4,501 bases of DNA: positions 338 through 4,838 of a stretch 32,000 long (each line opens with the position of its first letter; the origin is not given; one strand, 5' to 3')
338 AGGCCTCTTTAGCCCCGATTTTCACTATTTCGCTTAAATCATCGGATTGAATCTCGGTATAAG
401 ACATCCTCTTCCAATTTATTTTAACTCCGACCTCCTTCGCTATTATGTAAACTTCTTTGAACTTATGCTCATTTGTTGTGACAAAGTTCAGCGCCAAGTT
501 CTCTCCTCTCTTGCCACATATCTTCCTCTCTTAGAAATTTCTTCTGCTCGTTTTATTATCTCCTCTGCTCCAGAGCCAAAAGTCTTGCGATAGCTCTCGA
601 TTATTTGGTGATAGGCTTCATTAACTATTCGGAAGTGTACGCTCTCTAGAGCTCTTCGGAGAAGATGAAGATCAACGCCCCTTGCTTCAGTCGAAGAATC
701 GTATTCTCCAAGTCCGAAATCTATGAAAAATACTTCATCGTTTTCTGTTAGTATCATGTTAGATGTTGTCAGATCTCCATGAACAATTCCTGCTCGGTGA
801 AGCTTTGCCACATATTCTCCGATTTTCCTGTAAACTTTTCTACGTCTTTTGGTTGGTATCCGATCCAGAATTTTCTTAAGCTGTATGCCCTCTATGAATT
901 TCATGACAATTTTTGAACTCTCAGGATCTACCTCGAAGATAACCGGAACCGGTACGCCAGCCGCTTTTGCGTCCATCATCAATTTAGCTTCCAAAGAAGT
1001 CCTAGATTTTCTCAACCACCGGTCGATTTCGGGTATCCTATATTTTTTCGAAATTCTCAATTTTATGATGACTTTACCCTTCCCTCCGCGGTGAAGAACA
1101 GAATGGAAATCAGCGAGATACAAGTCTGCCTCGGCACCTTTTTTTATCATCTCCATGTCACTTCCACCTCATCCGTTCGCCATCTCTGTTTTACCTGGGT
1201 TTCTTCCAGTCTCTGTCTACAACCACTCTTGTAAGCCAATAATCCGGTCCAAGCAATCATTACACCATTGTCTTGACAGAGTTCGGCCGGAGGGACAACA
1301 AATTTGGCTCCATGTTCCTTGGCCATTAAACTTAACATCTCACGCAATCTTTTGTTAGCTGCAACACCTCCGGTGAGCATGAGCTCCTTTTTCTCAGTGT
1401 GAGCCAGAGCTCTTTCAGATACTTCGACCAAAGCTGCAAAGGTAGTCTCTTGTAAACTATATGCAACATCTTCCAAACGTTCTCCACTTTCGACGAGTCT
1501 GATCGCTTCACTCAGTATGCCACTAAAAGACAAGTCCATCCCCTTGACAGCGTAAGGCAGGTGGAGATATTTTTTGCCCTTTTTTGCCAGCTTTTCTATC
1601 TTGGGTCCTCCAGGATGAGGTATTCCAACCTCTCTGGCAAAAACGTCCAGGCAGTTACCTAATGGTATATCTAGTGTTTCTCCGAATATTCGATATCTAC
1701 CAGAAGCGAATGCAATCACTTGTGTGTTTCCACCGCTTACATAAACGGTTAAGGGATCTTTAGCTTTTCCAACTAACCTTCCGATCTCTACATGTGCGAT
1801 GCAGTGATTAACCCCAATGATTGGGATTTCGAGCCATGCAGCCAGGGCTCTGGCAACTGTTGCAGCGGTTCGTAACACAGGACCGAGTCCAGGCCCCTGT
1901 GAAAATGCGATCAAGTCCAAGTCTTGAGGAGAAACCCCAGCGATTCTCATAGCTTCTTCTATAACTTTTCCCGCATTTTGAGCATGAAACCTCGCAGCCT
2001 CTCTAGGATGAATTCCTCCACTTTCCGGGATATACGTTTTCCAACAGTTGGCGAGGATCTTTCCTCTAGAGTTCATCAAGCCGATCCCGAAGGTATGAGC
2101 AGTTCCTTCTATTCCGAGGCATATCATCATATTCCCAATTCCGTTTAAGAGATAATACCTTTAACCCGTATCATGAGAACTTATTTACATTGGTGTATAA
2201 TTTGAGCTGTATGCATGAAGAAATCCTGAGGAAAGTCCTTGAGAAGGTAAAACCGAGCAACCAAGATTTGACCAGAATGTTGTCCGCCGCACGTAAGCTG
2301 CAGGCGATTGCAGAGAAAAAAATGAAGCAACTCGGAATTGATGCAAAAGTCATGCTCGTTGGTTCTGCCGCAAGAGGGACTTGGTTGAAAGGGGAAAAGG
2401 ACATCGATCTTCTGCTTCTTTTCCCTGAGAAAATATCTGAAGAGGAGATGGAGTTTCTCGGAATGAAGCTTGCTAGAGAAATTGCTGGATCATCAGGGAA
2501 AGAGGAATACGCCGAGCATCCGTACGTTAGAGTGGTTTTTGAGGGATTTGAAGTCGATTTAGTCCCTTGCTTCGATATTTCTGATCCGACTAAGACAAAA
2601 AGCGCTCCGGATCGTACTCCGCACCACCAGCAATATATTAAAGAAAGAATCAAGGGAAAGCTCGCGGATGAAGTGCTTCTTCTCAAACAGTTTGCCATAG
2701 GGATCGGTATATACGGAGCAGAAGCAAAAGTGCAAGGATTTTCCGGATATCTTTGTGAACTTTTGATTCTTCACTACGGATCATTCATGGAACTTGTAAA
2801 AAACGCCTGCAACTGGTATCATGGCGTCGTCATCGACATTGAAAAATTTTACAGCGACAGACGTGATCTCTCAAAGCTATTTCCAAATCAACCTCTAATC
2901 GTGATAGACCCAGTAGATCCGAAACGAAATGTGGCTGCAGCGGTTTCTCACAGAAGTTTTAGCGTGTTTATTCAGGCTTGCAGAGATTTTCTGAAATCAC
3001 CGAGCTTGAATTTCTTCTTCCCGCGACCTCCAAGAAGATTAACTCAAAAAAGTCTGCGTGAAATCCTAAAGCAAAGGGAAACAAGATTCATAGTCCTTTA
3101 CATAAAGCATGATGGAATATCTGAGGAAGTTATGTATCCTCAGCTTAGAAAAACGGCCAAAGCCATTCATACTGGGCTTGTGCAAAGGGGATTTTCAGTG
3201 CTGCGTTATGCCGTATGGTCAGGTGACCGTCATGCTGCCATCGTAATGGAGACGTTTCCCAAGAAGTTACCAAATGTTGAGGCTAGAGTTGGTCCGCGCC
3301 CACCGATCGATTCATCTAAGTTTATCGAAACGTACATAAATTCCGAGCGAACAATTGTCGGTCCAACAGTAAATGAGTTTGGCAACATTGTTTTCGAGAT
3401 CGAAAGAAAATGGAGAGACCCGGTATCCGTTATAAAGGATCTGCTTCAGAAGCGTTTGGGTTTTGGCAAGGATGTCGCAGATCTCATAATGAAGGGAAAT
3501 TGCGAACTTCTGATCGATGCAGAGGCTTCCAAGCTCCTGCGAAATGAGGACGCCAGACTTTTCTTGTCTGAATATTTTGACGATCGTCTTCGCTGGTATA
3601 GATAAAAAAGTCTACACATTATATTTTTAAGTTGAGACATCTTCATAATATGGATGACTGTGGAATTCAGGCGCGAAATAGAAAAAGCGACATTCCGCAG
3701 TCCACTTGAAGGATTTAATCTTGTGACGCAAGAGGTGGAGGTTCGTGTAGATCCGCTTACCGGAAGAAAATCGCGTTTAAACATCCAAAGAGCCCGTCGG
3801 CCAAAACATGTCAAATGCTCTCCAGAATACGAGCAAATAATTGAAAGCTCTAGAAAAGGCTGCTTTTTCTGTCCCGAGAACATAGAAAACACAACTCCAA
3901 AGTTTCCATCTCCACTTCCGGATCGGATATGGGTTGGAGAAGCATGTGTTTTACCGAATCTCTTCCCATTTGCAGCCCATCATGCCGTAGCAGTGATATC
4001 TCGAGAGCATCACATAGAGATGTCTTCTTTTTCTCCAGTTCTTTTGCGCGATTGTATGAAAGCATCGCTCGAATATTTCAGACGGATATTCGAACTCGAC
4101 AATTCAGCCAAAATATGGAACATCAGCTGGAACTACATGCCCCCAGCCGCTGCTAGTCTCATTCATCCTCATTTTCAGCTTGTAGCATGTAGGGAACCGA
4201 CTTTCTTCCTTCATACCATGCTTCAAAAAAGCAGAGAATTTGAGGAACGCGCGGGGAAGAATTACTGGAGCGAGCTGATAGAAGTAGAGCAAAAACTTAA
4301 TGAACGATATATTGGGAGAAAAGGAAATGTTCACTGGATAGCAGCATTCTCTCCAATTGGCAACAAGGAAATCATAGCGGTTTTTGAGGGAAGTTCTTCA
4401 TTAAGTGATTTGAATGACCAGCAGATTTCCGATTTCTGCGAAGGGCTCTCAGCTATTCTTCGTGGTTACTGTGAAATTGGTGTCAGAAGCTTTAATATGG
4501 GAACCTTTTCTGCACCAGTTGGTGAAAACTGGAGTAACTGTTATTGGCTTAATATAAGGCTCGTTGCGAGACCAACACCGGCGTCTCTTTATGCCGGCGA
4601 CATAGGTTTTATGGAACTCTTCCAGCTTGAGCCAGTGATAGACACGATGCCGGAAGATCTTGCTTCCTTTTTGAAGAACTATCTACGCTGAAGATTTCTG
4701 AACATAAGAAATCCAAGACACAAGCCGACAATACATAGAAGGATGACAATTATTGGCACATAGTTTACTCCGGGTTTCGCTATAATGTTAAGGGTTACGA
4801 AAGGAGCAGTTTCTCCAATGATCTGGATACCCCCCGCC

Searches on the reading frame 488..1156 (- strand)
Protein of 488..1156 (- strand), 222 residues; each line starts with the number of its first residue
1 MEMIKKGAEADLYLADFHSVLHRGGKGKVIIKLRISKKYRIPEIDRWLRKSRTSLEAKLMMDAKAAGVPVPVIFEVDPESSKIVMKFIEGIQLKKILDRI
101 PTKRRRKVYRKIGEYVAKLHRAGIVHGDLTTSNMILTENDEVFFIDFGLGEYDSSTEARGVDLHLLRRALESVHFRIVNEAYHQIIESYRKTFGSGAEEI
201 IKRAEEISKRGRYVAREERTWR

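Call 60: search_protein_families(library=pfam, proteins=[window:488-1156:-], max_evalue=0.0001)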
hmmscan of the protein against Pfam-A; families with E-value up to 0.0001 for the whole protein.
window:488-1156:- (222 aa): 6 families
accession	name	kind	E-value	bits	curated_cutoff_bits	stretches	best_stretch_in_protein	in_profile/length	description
PF01163.29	RIO1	-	4.9e-14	52.8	22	1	50-148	52-149/187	RIO domain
PF06293.20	Kdo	-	6.2e-11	42.6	21.3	1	49-189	54-207/207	Lipopolysaccharide kinase (Kdo/WaaP) family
PF00069.31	Pkinase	-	3.1e-09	37.1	31.7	1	74-152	66-147/263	Protein kinase domain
PF01636.29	APH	-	3.6e-09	37.2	23.2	0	52-122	36-110/239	Phosphotransferase enzyme family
PF03109.22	ABC1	-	8.5e-09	35.3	22.9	1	64-151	126-215/244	ABC1 atypical kinase-like domain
PF07714.23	PK_Tyr_Ser-Thr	-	3.9e-08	33.3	23.1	1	4-161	7-164/258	Protein tyrosine and serine/threonine kinase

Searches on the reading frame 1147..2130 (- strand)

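Call 60: search_protein_families(library=pfam, proteins=[window:1147-2130:-], max_evalue=0.0001)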
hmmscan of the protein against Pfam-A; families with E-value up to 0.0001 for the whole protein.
window:1147-2130:- (327 aa): 2 families
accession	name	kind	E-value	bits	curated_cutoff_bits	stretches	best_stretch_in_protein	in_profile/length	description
PF00814.31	TsaD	-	4.5e-87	292.5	24.8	1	31-294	11-264/264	tRNA N6-adenosine threonylcarbamoyltransferase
PF22521.2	HypF_C_2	-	2.4e-11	44.3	27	1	177-290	122-237/241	Carbamoyltransferase, Kae1-like Domain, second subdomain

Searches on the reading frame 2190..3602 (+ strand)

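Call 8: search_protein_families(library=pfam, proteins=[window:2190-3602:+], max_evalue=0.001)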
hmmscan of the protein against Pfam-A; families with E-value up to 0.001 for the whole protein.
window:2190-3602:+ (471 aa): 6 families
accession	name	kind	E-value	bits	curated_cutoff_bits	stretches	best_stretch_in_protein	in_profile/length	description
PF09249.16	tRNA_NucTransf2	-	1.8e-44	151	27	1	160-277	1-113/113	tRNA nucleotidyltransferase, second domain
PF21133.2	CAA_C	-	1.6e-23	83.4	22.2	1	296-436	1-138/144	CCA-adding enzyme, C-terminal domain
PF01909.29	NTP_transf_2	-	5.9e-14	52.7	21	1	42-143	5-90/93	Nucleotidyltransferase domain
PF07528.20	DZF_N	-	2e-05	25.2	27.1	1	7-105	36-142/210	DZF N-terminal domain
PF18144.7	SMODS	-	2.4e-05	25.1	26.5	1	11-143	5-144/164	Second Messenger Oligonucleotide or Dinucleotide Synthetase domain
PF22600.2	MTPAP-like_central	-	4.3e-05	24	27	1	13-91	5-84/139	Poly(A) RNA polymerase, mitochondrial-like, central palm domain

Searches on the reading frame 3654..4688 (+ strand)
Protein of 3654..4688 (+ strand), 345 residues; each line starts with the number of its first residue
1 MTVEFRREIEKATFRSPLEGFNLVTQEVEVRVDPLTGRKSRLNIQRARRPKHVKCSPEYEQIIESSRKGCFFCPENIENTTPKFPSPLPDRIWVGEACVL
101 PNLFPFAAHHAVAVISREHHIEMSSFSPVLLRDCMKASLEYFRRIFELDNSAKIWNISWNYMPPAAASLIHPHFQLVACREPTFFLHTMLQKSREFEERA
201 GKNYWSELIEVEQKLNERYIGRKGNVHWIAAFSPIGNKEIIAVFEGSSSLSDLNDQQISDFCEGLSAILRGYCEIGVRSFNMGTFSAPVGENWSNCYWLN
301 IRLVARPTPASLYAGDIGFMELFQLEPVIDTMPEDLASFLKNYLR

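Call 8: search_protein_families(library=pfam, proteins=[window:3654-4688:+], max_evalue=0.001)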
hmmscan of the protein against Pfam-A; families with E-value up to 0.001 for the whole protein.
window:3654-4688:+ (345 aa): 1 family
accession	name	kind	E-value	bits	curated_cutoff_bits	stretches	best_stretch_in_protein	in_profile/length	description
PF16268.10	DUF4921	-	0.00028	20.4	28.5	0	134-189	203-258/425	Domain of unknown function (DUF4921)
